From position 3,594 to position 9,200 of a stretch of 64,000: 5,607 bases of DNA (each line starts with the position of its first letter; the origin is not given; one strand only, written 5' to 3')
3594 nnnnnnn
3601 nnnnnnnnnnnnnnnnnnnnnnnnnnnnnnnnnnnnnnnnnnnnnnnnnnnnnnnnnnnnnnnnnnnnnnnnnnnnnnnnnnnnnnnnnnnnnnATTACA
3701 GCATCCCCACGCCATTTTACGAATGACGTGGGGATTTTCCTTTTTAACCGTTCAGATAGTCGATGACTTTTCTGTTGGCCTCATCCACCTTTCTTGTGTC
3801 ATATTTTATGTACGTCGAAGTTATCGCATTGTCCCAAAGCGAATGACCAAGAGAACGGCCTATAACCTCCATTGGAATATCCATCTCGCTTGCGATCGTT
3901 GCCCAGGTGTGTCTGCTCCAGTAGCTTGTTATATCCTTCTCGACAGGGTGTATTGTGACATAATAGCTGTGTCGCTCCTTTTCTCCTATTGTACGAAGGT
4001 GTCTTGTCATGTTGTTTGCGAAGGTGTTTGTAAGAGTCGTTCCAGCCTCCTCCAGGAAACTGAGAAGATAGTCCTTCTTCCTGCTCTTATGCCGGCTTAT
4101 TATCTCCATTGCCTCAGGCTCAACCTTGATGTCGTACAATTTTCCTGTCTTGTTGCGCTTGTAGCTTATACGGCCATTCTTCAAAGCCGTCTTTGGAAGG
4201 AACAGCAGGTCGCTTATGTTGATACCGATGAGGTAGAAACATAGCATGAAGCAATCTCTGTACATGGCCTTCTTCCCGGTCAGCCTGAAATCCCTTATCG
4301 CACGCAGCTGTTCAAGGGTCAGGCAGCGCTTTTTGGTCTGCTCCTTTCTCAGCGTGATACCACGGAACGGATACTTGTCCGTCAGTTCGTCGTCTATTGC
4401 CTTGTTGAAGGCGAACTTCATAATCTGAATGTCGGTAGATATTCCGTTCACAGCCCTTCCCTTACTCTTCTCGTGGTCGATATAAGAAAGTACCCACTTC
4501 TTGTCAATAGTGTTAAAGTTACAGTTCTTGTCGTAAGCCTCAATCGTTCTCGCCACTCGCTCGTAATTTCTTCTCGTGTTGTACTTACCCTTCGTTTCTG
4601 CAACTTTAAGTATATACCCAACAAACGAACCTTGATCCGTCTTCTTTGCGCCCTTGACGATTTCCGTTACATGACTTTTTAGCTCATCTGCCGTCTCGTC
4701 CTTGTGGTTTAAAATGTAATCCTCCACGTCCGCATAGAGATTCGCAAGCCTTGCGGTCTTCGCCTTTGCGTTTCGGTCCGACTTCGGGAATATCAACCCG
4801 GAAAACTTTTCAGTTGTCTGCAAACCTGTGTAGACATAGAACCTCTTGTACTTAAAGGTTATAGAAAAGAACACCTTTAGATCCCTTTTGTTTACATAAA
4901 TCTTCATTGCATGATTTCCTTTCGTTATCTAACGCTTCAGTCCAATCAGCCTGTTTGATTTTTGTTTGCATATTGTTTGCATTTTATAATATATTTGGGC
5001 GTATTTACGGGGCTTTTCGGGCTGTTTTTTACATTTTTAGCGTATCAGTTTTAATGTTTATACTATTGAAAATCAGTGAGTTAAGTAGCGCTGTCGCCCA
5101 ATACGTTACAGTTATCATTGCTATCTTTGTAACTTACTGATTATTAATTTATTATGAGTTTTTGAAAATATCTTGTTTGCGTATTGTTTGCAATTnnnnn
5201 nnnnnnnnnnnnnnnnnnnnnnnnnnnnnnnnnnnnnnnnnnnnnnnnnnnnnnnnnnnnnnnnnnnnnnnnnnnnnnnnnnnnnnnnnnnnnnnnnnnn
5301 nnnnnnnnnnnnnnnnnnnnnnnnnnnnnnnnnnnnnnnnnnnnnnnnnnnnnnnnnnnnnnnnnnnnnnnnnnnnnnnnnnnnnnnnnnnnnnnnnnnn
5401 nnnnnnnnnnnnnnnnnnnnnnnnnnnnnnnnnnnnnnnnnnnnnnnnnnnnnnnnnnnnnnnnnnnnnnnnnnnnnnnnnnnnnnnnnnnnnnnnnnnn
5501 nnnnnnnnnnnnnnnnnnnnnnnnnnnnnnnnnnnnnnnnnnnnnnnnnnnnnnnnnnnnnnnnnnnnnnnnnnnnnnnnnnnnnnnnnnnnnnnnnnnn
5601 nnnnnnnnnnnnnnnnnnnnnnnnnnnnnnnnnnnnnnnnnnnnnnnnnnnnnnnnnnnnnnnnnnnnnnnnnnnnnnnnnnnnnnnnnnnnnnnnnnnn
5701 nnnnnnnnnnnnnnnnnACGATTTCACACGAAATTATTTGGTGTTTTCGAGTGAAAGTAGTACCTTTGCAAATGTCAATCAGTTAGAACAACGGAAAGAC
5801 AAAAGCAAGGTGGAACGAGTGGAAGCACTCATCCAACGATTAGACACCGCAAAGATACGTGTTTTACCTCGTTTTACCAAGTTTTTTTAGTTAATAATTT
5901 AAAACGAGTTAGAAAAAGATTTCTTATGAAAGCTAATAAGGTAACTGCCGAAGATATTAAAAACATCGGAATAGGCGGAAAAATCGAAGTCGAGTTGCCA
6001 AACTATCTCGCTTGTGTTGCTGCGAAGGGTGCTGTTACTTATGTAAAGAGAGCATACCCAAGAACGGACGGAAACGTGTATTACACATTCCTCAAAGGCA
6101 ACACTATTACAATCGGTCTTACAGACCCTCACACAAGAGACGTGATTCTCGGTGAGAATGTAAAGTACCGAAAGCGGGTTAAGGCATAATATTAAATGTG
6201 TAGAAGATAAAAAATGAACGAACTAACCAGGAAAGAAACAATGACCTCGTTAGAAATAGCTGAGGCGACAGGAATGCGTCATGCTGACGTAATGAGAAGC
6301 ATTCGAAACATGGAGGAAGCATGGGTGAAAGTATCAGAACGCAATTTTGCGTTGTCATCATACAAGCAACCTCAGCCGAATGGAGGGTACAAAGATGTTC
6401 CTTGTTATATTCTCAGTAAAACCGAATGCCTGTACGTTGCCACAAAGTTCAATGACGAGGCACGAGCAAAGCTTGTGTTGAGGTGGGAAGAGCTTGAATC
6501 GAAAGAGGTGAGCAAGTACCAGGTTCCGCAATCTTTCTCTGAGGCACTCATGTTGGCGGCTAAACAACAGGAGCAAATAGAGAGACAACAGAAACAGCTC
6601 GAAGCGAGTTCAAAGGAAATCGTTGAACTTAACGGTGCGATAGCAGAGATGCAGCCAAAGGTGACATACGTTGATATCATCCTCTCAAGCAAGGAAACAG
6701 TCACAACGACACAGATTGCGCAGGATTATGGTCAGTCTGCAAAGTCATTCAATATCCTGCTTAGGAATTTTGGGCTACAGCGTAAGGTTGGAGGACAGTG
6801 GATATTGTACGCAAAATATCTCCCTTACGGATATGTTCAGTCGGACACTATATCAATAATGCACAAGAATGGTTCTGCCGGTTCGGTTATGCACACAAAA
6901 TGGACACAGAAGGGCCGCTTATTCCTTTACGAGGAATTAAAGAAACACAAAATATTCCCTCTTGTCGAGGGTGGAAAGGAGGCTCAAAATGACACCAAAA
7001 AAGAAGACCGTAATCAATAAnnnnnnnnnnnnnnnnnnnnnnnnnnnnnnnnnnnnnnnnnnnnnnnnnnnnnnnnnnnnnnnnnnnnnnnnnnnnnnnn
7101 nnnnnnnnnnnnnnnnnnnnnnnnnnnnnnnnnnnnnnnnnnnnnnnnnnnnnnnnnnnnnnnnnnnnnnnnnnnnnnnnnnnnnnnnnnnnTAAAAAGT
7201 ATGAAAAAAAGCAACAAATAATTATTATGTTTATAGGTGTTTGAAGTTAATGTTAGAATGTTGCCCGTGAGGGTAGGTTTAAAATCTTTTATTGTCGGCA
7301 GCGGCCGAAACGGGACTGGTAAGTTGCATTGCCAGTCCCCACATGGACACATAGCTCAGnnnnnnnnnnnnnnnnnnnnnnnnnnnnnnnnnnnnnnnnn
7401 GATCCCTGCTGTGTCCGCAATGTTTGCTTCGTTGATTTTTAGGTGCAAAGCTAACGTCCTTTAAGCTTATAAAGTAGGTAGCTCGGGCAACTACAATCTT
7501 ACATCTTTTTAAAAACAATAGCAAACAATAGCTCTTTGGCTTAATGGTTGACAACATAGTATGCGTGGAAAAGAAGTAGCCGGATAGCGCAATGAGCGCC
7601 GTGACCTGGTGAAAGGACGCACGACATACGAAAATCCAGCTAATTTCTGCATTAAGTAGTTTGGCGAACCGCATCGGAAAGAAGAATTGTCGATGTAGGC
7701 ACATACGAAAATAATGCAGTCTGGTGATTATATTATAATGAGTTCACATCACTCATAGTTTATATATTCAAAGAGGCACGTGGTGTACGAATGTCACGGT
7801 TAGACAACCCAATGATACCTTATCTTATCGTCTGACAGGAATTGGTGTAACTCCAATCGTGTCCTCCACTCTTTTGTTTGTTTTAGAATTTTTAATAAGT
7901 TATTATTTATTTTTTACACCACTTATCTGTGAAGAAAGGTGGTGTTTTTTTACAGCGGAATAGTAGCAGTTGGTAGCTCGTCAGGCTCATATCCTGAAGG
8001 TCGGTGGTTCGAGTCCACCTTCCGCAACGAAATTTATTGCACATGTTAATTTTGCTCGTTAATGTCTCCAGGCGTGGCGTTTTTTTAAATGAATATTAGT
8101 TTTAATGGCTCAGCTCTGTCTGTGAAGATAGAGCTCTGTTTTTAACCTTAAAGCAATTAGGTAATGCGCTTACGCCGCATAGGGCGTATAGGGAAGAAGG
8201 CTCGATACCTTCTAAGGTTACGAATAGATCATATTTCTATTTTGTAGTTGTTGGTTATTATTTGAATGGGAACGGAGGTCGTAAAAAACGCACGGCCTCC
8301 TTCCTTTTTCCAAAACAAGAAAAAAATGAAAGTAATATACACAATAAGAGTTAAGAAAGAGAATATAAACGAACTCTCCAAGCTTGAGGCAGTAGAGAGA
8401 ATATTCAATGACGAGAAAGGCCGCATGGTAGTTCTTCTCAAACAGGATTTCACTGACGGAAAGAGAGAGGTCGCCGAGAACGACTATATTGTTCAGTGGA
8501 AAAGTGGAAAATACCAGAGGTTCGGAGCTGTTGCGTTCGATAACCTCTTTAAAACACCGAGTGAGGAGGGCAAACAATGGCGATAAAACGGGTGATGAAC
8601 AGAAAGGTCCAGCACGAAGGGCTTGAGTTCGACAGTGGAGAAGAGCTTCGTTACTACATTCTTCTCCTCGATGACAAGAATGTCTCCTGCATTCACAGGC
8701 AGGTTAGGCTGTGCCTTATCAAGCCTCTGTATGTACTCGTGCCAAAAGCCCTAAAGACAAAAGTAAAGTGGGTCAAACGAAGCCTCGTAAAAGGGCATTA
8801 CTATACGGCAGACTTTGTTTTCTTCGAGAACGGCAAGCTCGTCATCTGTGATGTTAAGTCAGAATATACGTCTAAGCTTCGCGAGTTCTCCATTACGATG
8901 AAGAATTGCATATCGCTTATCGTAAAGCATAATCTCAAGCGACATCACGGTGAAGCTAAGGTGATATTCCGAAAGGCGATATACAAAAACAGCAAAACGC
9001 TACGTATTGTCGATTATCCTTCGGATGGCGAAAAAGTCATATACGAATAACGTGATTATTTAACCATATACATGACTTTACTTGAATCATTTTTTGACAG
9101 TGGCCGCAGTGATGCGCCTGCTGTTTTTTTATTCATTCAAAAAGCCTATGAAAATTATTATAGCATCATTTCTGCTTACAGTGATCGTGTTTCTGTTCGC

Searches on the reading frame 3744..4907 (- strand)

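Call 11: search_protein_families(library=pfam, proteins=[window:3744-4907:-], max_evalue=0.01)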
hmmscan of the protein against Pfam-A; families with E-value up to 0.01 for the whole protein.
window:3744-4907:- (387 aa): 2 families
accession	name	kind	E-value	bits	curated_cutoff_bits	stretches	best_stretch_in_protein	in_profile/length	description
PF13102.12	Phage_int_SAM_5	-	4.1e-12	46.7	22.3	1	98-182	5-94/98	Phage integrase SAM-like domain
PF00589.27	Phage_integrase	-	1e-06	29.1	27.1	1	196-369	3-168/172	Phage integrase family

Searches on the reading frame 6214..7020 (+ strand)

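Call 108: search_protein_families(library=phrogs, proteins=[window:6214-7020:+], max_evalue=0.00001)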
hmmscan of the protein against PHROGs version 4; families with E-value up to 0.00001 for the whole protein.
window:6214-7020:+ (268 aa): 10 families
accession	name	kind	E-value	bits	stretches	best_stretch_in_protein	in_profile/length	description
phrog_63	-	transcription regulation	7.3e-57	194.6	1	5-253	128-366/431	anti-repressor Ant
phrog_130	-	transcription regulation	2.9e-30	106.7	1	118-260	287-426/480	anti-repressor Ant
phrog_25289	-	unknown function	1.9e-23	83.5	1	179-252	1-74/79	-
phrog_373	-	transcription regulation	1.2e-17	65.3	1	7-134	97-225/373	anti-repressor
phrog_8235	-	transcription regulation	4.1e-15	57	1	6-126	9-134/219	anti-repressor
phrog_10324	-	transcription regulation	4.3e-14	53.9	1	7-99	3-95/205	anti-repressor Ant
phrog_1726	-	transcription regulation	4.4e-11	44.1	1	6-177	14-207/264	anti-repressor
phrog_518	-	transcription regulation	5.1e-11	43.6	1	9-83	23-92/268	Rha-like transcriptional regulator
phrog_2657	-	transcription regulation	2.6e-10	41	1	8-134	22-137/243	transcriptional regulator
phrog_4936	-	transcription regulation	4.3e-06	27.8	0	3-127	8-154/257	transcriptional regulator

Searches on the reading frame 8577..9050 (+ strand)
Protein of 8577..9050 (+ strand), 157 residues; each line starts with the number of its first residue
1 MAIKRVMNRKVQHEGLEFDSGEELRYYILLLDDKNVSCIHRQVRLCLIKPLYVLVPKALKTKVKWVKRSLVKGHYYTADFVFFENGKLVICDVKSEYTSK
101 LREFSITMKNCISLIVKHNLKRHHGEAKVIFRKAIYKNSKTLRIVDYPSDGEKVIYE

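Call 108: search_protein_families(library=phrogs, proteins=[window:8577-9050:+], max_evalue=0.00001)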
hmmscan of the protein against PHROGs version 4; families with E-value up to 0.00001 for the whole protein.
window:8577-9050:+ (157 aa): 1 family
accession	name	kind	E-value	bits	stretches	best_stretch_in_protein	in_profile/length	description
phrog_190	-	DNA, RNA and nucleotide metabolism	2.1e-11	44.7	1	8-109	180-268/338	Holliday junction resolvase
